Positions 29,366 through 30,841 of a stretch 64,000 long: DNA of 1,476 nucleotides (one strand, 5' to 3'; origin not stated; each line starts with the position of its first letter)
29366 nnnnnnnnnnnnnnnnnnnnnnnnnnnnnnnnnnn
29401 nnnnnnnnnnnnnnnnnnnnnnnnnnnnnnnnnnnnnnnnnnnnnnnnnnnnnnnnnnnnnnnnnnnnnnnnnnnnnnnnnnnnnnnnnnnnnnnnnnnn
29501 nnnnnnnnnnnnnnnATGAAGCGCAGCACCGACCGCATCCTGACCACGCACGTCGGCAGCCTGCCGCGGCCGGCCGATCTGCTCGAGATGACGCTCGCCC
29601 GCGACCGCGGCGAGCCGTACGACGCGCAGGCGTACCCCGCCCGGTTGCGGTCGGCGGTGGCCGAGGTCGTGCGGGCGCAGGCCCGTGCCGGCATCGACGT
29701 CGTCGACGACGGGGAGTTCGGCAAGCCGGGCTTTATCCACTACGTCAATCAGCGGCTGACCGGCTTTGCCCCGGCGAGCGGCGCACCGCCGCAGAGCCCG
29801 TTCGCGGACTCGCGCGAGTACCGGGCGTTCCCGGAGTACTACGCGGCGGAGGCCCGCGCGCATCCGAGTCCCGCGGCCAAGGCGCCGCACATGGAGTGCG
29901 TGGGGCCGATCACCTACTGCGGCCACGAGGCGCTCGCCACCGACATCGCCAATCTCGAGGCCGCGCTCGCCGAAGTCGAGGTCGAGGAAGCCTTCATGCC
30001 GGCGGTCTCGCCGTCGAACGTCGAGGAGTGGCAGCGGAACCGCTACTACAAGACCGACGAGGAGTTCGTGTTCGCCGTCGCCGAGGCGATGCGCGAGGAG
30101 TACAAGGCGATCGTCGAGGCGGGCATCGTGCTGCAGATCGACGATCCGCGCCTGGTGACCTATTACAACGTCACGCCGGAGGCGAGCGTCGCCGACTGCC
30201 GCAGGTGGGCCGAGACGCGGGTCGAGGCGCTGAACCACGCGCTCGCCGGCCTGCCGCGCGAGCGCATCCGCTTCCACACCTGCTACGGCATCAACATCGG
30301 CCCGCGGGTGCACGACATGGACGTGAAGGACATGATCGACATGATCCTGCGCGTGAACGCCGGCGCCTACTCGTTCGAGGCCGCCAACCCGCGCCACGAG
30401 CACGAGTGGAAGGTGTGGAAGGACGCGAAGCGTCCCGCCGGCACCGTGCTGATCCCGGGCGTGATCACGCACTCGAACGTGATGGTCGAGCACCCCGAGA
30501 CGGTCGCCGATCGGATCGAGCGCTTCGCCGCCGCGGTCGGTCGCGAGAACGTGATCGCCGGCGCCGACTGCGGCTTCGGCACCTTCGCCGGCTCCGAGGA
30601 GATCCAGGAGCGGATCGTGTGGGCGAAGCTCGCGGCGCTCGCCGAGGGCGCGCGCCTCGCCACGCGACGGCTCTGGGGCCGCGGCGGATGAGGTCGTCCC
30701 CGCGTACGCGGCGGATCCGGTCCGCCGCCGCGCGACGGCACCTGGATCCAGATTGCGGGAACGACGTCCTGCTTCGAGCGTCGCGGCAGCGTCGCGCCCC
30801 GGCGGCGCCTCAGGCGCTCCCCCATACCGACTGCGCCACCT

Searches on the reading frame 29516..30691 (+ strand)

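Call 64: search_protein_families(library=pfam, proteins=[window:29516-30691:+], max_evalue=0.00001)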
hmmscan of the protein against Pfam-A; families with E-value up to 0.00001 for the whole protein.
window:29516-30691:+ (391 aa): 1 family
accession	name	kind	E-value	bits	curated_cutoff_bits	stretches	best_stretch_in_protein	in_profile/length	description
PF01717.24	Meth_synt_2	-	1.4e-19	71.1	21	2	166-362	130-311/324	Cobalamin-independent synthase, Catalytic domain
